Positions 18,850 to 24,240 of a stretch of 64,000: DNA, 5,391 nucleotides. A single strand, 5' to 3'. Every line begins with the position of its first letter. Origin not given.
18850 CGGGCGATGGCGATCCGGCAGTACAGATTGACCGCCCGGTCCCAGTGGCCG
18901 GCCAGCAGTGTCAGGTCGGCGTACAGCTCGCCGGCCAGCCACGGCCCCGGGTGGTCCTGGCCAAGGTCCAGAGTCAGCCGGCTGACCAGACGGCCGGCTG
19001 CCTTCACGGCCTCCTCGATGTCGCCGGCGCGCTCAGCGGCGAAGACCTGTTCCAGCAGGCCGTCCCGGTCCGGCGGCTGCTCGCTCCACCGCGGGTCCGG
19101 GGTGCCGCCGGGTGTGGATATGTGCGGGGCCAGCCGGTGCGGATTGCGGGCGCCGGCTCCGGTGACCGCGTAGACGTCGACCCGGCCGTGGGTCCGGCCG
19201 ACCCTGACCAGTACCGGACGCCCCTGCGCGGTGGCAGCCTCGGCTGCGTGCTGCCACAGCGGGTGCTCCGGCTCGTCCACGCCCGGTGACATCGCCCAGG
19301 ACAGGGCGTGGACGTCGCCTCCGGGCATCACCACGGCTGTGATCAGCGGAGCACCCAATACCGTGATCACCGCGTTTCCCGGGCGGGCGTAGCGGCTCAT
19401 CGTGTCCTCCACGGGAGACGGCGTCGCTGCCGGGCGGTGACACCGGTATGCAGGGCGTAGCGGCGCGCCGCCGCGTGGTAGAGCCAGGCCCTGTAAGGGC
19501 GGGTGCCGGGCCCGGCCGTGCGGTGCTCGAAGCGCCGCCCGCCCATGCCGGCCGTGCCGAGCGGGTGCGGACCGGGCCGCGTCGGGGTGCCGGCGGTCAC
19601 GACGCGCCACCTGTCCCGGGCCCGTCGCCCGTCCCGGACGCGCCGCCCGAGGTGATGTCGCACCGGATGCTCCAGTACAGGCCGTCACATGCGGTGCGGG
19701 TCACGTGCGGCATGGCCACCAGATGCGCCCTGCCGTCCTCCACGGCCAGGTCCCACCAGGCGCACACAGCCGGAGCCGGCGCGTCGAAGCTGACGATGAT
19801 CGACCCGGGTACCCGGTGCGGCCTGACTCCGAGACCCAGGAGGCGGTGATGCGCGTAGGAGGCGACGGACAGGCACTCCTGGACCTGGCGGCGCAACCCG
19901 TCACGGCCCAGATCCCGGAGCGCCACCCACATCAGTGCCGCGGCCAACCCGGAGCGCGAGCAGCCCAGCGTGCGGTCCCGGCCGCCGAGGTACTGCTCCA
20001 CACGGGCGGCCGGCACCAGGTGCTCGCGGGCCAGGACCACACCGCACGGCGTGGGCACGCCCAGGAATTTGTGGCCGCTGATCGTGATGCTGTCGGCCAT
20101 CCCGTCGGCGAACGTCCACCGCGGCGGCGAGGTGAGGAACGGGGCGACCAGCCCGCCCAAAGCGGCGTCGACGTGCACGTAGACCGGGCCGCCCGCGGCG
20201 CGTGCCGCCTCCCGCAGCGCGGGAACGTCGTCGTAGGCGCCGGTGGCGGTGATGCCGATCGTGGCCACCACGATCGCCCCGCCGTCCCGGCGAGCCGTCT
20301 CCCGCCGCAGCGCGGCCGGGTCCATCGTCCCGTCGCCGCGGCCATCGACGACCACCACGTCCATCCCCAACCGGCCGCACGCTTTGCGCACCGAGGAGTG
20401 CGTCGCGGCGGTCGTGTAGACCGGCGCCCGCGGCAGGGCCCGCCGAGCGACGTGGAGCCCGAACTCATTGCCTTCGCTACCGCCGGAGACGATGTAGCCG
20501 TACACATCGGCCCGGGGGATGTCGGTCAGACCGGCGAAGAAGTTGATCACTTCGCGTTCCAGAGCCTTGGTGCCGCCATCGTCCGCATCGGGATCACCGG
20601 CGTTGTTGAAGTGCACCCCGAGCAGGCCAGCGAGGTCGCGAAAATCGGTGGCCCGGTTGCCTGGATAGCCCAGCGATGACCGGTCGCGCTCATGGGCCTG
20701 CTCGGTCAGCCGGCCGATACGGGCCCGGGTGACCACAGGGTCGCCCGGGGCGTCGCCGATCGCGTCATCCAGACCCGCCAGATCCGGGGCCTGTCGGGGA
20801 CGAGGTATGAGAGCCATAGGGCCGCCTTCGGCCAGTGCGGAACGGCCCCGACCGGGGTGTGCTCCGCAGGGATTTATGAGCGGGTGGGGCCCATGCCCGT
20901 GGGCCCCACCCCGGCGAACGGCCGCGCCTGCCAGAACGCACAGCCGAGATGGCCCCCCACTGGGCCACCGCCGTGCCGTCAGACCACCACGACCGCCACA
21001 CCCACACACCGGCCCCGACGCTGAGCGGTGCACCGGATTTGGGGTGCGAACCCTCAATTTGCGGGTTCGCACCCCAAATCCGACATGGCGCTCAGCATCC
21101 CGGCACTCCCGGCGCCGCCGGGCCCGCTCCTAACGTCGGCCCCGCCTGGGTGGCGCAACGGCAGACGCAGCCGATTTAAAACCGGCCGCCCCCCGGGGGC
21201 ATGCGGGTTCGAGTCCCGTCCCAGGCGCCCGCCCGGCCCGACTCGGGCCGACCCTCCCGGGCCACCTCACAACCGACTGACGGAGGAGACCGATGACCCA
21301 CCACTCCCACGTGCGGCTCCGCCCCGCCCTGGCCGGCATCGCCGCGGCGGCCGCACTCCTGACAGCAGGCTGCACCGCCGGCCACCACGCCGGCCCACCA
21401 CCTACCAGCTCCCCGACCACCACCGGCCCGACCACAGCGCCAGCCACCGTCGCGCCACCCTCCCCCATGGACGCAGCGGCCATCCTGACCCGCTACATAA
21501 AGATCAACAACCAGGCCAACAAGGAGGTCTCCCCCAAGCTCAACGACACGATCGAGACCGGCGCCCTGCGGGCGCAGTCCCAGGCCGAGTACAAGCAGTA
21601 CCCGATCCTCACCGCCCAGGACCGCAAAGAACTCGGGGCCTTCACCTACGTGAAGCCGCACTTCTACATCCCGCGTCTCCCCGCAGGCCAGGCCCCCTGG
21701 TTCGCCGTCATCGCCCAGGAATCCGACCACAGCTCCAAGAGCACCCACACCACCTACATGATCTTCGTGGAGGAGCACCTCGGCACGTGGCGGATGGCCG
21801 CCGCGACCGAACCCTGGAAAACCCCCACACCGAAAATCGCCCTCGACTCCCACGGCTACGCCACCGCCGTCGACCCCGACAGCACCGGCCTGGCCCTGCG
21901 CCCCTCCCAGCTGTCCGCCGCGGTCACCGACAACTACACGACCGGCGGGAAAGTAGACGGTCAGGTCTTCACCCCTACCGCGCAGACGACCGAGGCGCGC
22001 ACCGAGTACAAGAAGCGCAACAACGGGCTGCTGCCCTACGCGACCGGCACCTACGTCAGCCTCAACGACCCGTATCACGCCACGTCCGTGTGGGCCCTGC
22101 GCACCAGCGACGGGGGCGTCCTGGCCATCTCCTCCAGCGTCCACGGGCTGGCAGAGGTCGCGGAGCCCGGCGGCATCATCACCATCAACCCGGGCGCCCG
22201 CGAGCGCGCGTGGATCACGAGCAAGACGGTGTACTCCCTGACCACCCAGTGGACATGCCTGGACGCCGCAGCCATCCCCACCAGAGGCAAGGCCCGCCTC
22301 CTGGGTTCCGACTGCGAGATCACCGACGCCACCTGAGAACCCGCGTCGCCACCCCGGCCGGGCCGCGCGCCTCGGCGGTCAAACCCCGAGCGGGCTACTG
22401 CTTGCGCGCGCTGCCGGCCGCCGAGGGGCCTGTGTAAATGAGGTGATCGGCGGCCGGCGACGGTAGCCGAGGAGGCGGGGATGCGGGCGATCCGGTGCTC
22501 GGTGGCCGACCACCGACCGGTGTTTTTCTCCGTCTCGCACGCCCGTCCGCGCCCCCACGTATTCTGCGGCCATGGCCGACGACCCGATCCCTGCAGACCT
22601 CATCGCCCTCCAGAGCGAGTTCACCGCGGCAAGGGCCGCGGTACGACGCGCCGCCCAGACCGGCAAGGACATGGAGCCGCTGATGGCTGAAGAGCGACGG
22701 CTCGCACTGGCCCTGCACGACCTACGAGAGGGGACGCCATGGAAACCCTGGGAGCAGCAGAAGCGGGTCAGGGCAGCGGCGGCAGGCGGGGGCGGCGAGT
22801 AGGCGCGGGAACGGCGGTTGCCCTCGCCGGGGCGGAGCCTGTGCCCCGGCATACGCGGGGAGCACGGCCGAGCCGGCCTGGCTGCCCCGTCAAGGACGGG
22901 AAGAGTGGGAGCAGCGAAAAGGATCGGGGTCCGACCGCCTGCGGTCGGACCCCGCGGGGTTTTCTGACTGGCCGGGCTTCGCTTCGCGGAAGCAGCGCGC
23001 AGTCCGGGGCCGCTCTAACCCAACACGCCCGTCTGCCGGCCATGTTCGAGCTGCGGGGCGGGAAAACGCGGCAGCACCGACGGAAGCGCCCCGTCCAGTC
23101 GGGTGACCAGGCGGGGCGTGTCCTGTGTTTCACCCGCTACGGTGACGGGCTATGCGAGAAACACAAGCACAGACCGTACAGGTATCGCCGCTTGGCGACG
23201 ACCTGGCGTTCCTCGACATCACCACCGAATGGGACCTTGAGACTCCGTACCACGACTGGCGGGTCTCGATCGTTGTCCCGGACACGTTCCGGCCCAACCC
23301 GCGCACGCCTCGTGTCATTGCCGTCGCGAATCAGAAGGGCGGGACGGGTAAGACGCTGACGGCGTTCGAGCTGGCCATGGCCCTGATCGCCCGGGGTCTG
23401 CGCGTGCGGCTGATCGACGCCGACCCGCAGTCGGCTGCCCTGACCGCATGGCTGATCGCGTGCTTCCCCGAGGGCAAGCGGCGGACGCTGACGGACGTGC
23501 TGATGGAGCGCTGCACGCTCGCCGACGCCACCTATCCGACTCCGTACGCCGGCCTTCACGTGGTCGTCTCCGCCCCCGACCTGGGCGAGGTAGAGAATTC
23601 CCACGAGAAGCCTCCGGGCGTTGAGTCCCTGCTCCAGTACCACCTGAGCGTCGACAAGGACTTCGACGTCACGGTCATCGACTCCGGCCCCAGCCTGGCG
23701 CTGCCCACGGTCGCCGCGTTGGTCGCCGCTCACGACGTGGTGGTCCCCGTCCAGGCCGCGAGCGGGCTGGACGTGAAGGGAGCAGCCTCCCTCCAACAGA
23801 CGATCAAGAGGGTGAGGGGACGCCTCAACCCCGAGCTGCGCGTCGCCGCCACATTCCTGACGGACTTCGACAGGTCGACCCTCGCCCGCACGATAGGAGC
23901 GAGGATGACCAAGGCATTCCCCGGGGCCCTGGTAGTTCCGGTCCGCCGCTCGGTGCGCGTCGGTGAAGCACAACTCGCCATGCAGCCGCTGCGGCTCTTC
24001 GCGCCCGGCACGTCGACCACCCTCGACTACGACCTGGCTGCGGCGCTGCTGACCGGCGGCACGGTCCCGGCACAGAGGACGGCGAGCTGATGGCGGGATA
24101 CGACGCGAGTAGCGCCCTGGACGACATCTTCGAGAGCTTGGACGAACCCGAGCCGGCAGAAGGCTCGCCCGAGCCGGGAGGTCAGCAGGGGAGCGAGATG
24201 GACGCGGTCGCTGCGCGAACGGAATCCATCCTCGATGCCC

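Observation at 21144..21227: Mobile-element-borne bldA-like tRNA-Leu(UAA)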

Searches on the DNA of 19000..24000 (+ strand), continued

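Call 67: get_annotated_region(hit=H57, flank=3000)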
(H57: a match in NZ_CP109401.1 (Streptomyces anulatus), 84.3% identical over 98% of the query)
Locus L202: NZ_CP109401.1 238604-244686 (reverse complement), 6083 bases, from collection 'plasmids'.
description: Streptomyces anulatus strain NBC_01523 plasmid unnamed1, complete sequence
organism: Streptomyces anulatus (NCBI taxid 1892)
taxonomy: Bacteria; Actinomycetota; Actinomycetes; Kitasatosporales; Streptomycetaceae; Streptomyces; Streptomyces anulatus
host: -; source: -; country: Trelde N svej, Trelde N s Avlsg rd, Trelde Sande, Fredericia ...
typing (MOB-suite, as given by PLSDB): non-mobilizable
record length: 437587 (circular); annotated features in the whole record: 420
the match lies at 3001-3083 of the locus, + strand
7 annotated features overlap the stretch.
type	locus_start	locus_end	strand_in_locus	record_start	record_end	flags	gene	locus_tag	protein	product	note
CDS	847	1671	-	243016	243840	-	-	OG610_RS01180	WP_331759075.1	helix-turn-helix domain-containing protein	-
CDS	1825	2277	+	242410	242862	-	-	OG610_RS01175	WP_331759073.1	ATP-binding protein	-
CDS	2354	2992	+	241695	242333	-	-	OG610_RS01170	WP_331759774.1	ScbR family autoregulator-binding transcription factor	-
CDS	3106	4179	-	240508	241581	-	-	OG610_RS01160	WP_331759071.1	PhlD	-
CDS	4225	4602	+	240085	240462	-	-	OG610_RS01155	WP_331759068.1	hypothetical protein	-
CDS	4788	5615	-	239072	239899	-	-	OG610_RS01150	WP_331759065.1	5'-3' exonuclease H3TH domain-containing protein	-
CDS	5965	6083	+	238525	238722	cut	-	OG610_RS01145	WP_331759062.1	hypothetical protein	-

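Call 68: get_annotated_region(hit=H61, flank=3000)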
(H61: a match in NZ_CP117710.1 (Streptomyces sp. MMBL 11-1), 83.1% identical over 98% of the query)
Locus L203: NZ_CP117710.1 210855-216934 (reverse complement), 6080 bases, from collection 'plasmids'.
description: Streptomyces sp. MMBL 11-1 plasmid unnamed1, complete sequence
organism: Streptomyces sp. MMBL 11-1 (NCBI taxid 3026420)
taxonomy: Bacteria; Actinomycetota; Actinomycetes; Kitasatosporales; Streptomycetaceae; Streptomyces; Streptomyces sp. MMBL 11-1
host: -; source: marine sponge; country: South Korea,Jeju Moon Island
typing (MOB-suite, as given by PLSDB): non-mobilizable
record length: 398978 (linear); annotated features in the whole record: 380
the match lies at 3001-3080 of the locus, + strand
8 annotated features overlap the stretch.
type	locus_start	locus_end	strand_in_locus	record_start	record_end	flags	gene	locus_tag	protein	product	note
CDS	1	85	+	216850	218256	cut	-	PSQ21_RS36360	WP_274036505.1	hypothetical protein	-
CDS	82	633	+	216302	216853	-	-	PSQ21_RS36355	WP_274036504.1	GNAT family N-acetyltransferase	-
CDS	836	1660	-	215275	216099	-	-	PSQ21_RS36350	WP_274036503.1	helix-turn-helix domain-containing protein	-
CDS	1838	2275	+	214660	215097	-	-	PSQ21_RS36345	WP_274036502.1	ATP-binding protein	-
CDS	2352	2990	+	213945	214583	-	-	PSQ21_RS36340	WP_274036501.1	ScbR family autoregulator-binding transcription factor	-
CDS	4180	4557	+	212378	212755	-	-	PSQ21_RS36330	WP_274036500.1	hypothetical protein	-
CDS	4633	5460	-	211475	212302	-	-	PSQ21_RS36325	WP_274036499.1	5'-3' exonuclease H3TH domain-containing protein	-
CDS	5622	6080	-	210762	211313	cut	-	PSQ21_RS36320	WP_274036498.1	hypothetical protein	-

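Call 69: get_annotated_region(hit=H62, flank=3000)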
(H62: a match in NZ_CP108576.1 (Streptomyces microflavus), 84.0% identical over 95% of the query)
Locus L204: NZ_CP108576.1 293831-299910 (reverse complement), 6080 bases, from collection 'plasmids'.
description: Streptomyces microflavus strain NBC_01194 plasmid unnamed1, complete sequence
organism: Streptomyces microflavus (NCBI taxid 1919)
taxonomy: Bacteria; Actinomycetota; Actinomycetes; Kitasatosporales; Streptomycetaceae; Streptomyces; Streptomyces microflavus
host: -; source: -; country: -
typing (MOB-suite, as given by PLSDB): non-mobilizable; replicon rep_cluster_1910
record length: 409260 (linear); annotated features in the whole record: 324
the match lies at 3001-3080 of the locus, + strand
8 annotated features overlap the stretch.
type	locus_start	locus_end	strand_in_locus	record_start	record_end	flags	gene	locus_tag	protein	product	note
CDS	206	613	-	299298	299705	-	-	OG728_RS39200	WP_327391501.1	hypothetical protein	-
CDS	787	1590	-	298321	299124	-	-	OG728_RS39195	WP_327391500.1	hypothetical protein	-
CDS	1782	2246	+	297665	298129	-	-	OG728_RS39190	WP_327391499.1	ATP-binding protein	-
CDS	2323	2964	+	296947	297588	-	-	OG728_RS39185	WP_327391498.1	TetR/AcrR family transcriptional regulator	GO:0006355 - regulation of DNA-templated transcription [Evidence IEA]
CDS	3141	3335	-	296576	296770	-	-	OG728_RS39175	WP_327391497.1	hypothetical protein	-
CDS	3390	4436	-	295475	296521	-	-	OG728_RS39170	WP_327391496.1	PhlD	-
CDS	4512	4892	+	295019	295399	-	-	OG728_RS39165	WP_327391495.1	hypothetical protein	-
CDS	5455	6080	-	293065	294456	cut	-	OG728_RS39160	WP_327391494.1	helix-turn-helix domain-containing protein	-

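Call 70: get_annotated_region(hit=H70, flank=3000)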
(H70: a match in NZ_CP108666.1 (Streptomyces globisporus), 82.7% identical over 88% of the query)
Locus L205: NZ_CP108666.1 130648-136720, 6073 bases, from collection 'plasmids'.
description: Streptomyces globisporus strain NBC_01078 plasmid unnamed2, complete sequence
organism: Streptomyces globisporus (NCBI taxid 1908)
taxonomy: Bacteria; Actinomycetota; Actinomycetes; Kitasatosporales; Streptomycetaceae; Streptomyces; Streptomyces globisporus
host: -; source: -; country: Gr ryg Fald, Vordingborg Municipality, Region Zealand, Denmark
typing (MOB-suite, as given by PLSDB): non-mobilizable
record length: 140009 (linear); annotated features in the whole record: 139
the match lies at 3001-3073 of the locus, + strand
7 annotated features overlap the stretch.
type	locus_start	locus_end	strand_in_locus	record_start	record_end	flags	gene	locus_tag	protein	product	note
CDS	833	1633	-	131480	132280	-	-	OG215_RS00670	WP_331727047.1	helix-turn-helix domain-containing protein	-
CDS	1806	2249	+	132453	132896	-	-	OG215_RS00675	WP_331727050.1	ATP-binding protein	-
CDS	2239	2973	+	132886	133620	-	-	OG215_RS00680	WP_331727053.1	ScbR family autoregulator-binding transcription factor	-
CDS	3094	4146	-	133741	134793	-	-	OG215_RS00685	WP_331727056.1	PhlD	-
CDS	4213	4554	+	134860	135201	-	-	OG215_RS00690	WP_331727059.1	hypothetical protein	-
CDS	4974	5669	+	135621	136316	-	-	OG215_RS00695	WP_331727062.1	hypothetical protein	-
CDS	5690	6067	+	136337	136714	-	-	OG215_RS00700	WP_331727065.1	MarR family transcriptional regulator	-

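Call 76: search_rna_families(sources=[L001, L002, L003, L004, L005, L007, L143, L201, L010, L011], threshold=gathering)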
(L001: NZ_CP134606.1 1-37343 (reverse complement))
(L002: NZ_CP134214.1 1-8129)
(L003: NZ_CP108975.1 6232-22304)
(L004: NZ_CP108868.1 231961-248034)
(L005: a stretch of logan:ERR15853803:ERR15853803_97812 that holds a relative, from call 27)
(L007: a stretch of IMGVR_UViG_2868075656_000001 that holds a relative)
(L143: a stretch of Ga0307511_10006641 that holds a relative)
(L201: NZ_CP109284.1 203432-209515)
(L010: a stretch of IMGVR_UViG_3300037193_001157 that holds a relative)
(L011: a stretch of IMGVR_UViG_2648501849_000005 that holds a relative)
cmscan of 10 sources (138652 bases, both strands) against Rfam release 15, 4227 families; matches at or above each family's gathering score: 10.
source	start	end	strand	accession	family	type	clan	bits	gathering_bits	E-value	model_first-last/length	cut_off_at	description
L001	35403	35476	-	RF00005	tRNA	Gene; tRNA;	CL00001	68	29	2.5e-12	1-71/71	no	tRNA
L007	3541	3623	-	RF00005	tRNA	Gene; tRNA;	CL00001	53.6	29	2.2e-08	1-71/71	no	tRNA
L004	8001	8075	+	RF00005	tRNA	Gene; tRNA;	CL00001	53.2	29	2.9e-08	1-71/71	no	tRNA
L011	14161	14236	+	RF00005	tRNA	Gene; tRNA;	CL00001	52.4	29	4.9e-08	1-71/71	no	tRNA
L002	58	131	+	RF00005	tRNA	Gene; tRNA;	CL00001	52.2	29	5.3e-08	1-71/71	no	tRNA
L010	5296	5369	+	RF00005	tRNA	Gene; tRNA;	CL00001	51.2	29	1e-07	1-71/71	no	tRNA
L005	254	337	+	RF00005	tRNA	Gene; tRNA;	CL00001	44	29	9.7e-06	1-71/71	no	tRNA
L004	14799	14892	-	RF00029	Intron_gpII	Intron;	-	43.8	40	5.4e-05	1-77/77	no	Group II catalytic intron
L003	8001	8082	+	RF00005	tRNA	Gene; tRNA;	CL00001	43.4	29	1.4e-05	1-71/71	no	tRNA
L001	20001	20074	+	RF00005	tRNA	Gene; tRNA;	CL00001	40.4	29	9.5e-05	1-71/71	no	tRNA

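Call 77: search_rna_families(sources=[L143, L201, L001], threshold=evalue, max_evalue=1, show_alignments=0)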
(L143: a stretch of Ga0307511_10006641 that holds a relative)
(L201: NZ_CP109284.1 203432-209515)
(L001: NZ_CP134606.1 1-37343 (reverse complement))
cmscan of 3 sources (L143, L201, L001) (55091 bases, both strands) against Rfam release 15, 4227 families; matches with E-value up to 1: 6.
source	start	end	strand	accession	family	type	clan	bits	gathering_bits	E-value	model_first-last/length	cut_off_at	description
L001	35403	35476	-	RF00005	tRNA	Gene; tRNA;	CL00001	68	29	9.8e-13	1-71/71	no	tRNA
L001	9225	9298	+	RF00005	tRNA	Gene; tRNA;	CL00001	49.1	29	1.5e-07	1-71/71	no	tRNA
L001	20001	20074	+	RF00005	tRNA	Gene; tRNA;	CL00001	40.4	29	3.8e-05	1-71/71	no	tRNA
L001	9225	9299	-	RF04354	Plastid-ycf2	Cis-reg;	-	33.9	65.7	0.0026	1-75/75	no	Plastid-ycf2 5UTR RNA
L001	18325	18407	-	RF01852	tRNA-Sec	Gene; tRNA;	CL00001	27.7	47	0.24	1-91/91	no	Selenocysteine transfer RNA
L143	3247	3290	+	RF03543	Flavi_ISFV_repeat_Rb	Cis-reg;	CL00131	26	43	0.28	1-46/46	no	Insect-Specific Flavivirus 3' UTR repeats Rb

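Call 85: search_dna_similar(query=window:20737-21143:+, collection=plasmids, mode=distant, max_evalue=0.001, max_rows=20)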
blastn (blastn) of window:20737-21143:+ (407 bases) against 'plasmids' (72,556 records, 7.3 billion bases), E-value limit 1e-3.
No match.

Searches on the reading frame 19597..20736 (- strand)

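Call 9: search_protein_families(library=pfam, proteins=[window:19597-20736:-], max_evalue=0.01)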
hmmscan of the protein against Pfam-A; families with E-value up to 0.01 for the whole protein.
window:19597-20736:- (379 aa): 5 families
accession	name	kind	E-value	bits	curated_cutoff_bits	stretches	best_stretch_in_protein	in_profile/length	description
PF00282.25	Pyridoxal_deC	-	4.6e-27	95.2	27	1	105-298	147-352/375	Pyridoxal-dependent decarboxylase conserved domain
PF00266.25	Aminotran_5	-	3.7e-08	33.2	21.5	1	83-252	67-229/371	Aminotransferase class-V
PF01212.27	Beta_elim_lyase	-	3.1e-05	23.9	27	1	108-258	78-234/288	Beta-eliminating lyase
PF00155.27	Aminotran_1_2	-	0.00084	19.1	19.7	1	55-287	43-278/361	Aminotransferase class I and II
PF01041.23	DegT_DnrJ_EryC1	-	0.0018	18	19.8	1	82-192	44-147/360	DegT/DnrJ/EryC1/StrS aminotransferase family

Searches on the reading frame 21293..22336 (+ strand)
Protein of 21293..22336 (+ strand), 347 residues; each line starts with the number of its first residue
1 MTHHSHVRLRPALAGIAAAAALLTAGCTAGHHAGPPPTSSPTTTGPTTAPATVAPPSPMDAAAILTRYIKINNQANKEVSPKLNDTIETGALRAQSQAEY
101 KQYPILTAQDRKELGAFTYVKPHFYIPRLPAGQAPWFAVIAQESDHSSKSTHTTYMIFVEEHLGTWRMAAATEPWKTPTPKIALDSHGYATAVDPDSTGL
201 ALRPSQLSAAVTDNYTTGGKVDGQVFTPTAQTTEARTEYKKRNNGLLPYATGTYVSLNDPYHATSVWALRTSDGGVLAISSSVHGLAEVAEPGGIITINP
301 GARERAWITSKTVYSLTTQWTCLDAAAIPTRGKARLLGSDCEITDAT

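Call 9: search_protein_families(library=pfam, proteins=[window:21293-22336:+], max_evalue=0.01)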
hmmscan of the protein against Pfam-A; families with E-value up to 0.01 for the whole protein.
window:21293-22336:+ (347 aa): 0 families

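Call 75: search_protein_families(library=ncbifam, proteins=[window:21293-22336:+], max_evalue=0.001)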
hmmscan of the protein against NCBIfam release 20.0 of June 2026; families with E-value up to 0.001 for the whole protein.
window:21293-22336:+ (347 aa): 1 family
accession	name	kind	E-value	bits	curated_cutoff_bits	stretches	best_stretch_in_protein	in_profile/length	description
NF053531.1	lipo_SCO2278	equivalog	4.6e-24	84.9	210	1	58-334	34-301/320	SCO2278 family lipoprotein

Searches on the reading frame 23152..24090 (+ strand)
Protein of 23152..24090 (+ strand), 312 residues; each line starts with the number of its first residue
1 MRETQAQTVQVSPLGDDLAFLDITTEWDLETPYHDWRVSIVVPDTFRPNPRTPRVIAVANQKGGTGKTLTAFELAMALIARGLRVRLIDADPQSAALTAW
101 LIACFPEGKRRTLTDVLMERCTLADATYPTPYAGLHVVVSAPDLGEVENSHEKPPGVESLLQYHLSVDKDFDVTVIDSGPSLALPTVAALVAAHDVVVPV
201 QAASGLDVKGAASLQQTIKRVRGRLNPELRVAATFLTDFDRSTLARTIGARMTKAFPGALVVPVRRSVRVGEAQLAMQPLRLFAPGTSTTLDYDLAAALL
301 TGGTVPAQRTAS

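Call 9: search_protein_families(library=pfam, proteins=[window:23152-24090:+], max_evalue=0.01)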
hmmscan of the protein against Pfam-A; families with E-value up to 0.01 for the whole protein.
window:23152-24090:+ (312 aa): 6 families
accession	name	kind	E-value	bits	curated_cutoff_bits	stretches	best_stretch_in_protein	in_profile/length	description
PF13614.12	AAA_31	-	5.9e-34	118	27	1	54-231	2-177/177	AAA domain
PF01656.29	CbiA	-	6.6e-18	65.3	25.4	1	56-279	1-124/125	CobQ/CobB/MinD/ParA nucleotide binding domain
PF09140.17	MipZ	-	2.5e-08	34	20.7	1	54-104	1-51/262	ATPase MipZ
PF10609.15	ParA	-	8.7e-07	29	27.1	1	54-91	4-41/246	NUBPL iron-transfer P-loop NTPase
PF07015.17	VirC1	-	0.00064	19.6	24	1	55-100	3-47/231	VirC1 protein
PF00142.24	Fer4_NifH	-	0.0069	16.3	25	1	61-97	7-43/271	4Fe-4S iron sulfur cluster binding proteins, NifH/frxC family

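Call 27: find_encoding_contigs(protein=window:23152-24090:+, flank=10000, max_places=6)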
Protein window:23152-24090:+ (312 aa): 1 contig read that carries it; 1 place shown.
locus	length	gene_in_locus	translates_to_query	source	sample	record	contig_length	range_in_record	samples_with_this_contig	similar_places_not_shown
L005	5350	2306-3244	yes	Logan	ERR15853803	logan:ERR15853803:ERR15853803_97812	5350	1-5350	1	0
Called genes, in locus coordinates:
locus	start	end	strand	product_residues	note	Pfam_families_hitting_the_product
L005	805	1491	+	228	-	PF26366:DUF8094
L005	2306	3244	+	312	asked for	PF01656:CbiA, PF09140:MipZ (weak), PF10609:ParA (weak), PF13614:AAA_31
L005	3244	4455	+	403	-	-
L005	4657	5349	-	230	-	?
